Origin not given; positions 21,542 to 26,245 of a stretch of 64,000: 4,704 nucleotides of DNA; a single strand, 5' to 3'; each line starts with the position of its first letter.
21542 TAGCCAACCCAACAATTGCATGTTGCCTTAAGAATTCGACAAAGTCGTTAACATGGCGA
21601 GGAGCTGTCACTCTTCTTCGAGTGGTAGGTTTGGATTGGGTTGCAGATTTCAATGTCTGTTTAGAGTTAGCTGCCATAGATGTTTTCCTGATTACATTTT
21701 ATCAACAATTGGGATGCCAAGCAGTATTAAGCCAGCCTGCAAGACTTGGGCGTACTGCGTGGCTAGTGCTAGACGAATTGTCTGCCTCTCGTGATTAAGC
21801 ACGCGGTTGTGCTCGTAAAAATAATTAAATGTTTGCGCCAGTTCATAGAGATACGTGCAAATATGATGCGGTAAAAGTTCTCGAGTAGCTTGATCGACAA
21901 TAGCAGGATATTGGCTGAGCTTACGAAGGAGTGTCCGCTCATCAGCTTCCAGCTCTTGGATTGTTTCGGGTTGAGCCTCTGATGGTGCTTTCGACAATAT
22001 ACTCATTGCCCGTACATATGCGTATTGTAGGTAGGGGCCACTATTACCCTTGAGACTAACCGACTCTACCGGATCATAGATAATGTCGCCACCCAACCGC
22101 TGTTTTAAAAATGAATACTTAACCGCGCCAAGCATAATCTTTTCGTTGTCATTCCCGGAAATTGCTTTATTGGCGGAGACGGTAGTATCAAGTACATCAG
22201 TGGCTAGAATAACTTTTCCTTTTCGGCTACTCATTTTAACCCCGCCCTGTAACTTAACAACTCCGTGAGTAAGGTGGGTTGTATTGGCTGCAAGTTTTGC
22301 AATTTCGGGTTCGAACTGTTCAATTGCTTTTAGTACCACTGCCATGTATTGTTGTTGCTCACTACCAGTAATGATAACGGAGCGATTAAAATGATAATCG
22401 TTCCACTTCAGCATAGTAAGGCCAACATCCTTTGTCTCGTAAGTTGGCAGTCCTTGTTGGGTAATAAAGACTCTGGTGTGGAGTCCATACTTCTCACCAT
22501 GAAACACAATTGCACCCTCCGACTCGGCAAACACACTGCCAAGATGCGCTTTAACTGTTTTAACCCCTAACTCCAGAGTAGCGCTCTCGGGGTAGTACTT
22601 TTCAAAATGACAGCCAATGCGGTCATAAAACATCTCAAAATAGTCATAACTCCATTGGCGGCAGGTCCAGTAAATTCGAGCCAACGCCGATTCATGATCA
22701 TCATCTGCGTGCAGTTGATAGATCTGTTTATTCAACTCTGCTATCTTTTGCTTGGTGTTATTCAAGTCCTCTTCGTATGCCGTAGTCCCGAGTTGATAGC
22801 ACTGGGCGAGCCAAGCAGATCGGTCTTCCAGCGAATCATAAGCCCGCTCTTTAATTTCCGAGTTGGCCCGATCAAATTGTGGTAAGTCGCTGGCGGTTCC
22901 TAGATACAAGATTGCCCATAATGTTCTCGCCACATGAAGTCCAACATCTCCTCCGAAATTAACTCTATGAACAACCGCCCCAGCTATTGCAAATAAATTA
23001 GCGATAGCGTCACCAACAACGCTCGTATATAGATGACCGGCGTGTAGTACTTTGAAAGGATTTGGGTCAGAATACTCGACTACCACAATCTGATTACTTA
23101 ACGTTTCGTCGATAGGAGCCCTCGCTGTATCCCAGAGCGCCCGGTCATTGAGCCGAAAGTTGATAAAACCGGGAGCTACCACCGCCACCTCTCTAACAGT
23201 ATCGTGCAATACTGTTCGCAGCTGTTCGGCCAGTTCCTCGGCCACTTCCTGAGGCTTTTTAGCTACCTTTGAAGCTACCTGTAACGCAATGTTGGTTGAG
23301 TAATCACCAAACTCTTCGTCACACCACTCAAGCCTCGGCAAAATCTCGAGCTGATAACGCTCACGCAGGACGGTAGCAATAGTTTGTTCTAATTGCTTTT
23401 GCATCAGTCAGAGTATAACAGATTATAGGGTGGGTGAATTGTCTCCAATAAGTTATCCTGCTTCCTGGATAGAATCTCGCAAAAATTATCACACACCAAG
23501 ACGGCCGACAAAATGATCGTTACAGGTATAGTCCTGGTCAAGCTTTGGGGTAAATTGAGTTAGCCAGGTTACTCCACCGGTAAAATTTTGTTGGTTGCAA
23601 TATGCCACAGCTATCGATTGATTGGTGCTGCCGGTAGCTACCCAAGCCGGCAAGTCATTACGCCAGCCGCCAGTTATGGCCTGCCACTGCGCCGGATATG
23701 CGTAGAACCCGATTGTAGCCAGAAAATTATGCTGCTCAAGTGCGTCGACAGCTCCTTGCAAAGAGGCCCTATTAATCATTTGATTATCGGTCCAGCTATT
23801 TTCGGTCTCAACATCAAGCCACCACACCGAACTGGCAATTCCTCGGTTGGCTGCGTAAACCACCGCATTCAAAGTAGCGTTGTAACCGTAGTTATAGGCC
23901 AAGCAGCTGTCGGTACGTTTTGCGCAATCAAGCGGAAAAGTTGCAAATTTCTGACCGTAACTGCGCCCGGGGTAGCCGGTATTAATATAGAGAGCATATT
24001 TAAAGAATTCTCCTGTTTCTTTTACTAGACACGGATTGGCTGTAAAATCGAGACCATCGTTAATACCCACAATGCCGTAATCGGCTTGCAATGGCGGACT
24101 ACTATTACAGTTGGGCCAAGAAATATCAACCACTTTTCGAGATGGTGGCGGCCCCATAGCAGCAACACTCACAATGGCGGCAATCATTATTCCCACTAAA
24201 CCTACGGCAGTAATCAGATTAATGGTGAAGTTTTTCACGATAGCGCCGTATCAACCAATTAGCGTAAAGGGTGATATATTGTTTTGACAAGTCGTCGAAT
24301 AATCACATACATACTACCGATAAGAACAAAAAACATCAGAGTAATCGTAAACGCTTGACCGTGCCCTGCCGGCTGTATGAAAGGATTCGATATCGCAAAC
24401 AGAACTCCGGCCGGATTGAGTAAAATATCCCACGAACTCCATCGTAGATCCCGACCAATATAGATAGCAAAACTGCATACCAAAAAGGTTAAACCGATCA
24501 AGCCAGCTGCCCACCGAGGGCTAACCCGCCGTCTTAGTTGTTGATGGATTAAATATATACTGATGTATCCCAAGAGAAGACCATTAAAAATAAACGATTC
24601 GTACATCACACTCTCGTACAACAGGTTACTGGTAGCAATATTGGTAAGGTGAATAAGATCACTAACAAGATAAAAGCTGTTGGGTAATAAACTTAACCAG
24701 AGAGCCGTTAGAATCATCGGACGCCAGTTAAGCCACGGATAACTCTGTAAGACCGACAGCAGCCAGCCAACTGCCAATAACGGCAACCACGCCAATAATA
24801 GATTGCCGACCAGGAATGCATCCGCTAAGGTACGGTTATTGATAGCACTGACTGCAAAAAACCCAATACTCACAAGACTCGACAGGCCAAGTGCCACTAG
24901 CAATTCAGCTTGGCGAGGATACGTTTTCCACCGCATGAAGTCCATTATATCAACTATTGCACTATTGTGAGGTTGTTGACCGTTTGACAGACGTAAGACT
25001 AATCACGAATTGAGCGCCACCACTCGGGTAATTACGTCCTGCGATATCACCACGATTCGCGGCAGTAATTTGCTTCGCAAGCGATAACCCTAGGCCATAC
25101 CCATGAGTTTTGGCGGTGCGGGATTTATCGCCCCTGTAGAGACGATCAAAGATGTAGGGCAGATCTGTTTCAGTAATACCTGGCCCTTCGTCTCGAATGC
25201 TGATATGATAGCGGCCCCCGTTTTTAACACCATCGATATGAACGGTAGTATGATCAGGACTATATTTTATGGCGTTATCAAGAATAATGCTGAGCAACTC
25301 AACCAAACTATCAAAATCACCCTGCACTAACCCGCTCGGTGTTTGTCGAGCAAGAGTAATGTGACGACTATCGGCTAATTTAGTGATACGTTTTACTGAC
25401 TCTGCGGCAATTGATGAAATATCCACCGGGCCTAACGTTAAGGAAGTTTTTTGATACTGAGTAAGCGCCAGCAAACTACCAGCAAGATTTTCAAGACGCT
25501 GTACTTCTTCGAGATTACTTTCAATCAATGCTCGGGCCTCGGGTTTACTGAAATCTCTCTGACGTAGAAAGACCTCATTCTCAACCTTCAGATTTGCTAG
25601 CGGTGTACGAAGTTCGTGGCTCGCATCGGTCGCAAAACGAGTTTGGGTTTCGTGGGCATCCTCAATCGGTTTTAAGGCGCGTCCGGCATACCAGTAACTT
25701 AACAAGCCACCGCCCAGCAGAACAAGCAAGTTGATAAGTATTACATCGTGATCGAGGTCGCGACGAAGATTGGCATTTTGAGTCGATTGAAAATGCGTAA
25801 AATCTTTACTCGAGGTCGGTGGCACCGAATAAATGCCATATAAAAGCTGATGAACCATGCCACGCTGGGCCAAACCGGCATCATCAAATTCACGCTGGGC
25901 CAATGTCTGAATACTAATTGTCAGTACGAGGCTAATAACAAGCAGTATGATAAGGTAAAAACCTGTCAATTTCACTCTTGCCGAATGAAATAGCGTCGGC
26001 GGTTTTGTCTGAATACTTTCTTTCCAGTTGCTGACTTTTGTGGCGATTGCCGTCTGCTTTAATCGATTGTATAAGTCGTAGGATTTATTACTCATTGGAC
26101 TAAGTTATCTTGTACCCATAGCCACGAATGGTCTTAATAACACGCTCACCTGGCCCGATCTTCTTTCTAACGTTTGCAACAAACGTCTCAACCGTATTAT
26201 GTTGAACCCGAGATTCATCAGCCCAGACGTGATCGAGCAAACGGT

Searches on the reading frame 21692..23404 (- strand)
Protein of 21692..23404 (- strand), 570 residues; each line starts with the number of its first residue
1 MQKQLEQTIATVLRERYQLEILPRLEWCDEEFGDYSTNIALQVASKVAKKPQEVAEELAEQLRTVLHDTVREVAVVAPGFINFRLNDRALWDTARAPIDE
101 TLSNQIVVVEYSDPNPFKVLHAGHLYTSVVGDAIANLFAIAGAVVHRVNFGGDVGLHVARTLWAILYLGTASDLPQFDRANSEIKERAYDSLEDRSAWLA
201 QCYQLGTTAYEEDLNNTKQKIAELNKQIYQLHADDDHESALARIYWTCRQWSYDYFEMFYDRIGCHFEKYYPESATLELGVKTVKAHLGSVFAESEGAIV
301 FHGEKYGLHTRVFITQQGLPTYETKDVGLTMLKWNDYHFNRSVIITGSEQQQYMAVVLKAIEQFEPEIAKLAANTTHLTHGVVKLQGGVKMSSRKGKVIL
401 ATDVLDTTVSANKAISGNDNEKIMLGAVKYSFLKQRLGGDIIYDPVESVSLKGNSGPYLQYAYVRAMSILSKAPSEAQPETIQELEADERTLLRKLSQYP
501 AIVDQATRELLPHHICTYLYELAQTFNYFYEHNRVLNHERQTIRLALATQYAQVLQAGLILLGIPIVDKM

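Call 28: search_protein_families(library=pfam, proteins=[window:21692-23404:-])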
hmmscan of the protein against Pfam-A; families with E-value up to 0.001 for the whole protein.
window:21692-23404:- (570 aa): 3 families
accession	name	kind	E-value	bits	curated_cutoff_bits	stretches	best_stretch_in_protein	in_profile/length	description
PF05746.21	DALR_1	-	9.8e-31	106.7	22.3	1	459-570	1-117/117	DALR anticodon binding domain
PF00750.26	tRNA-synt_1d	-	6.7e-26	91.5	23.3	1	101-424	16-315/349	tRNA synthetases class I (R), catalytic domain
PF03485.21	Arg_tRNA_synt_N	-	1.2e-17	64.7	21.5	1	4-85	2-85/85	Arginyl tRNA synthetase N terminal domain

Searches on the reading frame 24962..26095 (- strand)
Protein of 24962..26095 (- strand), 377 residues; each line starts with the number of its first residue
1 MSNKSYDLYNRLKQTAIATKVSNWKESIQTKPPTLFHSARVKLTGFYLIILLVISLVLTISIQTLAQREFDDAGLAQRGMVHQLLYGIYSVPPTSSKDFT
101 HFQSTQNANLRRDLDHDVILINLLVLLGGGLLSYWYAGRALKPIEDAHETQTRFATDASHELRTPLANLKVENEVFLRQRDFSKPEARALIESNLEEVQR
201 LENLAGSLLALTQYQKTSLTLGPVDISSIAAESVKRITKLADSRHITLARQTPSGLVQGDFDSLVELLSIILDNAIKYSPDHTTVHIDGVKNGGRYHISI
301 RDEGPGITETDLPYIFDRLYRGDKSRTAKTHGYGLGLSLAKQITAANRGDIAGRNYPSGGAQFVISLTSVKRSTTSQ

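Call 29: search_protein_families(library=ncbifam, proteins=[window:24962-26095:-])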
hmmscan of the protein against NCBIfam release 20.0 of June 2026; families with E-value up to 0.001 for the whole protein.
window:24962-26095:- (377 aa): 73 families (the best 25 are shown)
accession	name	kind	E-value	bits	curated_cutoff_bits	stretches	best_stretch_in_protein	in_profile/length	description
TIGR01386.1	cztS_silS_copS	subfamily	1.5e-44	152.7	292.55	1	140-366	230-455/457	heavy metal sensor histidine kinase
NF041735.1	hist_kin_RppB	equivalog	3.8e-41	141.3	400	1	125-367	190-437/438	two-component system sensor histidine kinase RppB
NF046044.1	PnpS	equivalog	3.8e-40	138.1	400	1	147-367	166-389/390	two-component system histidine kinase PnpS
NF033092.0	HK_WalK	equivalog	9.5e-36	123.5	725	1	149-367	370-592/594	cell wall metabolism sensor histidine kinase WalK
TIGR02966.1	phoR_proteo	equivalog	3.3e-35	121.7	334.2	1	147-365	110-331/333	phosphate regulon sensor histidine kinase PhoR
NF007345.0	PRK09835.1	subfamily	4.4e-34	117.9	423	1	140-368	251-479/482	Cu(+)/Ag(+) sensor histidine kinase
NF040691.1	MtrAB_MtrB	equivalog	4.9e-34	118.2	450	1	143-369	263-492/507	MtrAB system histidine kinase MtrB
NF012163.2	BaeS_SmeS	equivalog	1.2e-30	106.8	500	1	144-367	233-456/457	sensor histidine kinase efflux regulator BaeS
NF007837.0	PRK10549.1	equivalog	8.7e-30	103.8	603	1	145-371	234-460/466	envelope stress sensor histidine kinase BaeS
NF045900.1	HisKinCpxALeg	equivalog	1.8e-29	102.8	800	1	144-368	224-450/451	two-component system sensor histidine kinase CpxA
NF033093.1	HK_VicK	exception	4.6e-29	101.3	680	1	152-370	210-436/448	cell wall metabolism sensor histidine kinase VicK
NF007007.0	PRK09470.1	equivalog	8.7e-29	100.7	486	1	143-369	237-459/463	envelope stress sensor histidine kinase CpxA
NF033091.0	HK_VanS_ACDEFG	equivalog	2.9e-28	98.8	400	1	156-354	79-280/293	vancomycin resistance histidine kinase VanS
NF008312.0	PRK11100.1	equivalog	1.3e-27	96.8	356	1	156-368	261-473/477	two-component system sensor histidine kinase CreC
NF007898.0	PRK10604.1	equivalog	4.1e-27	95.4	478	1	156-372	217-426/433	two-component system sensor histidine kinase RstB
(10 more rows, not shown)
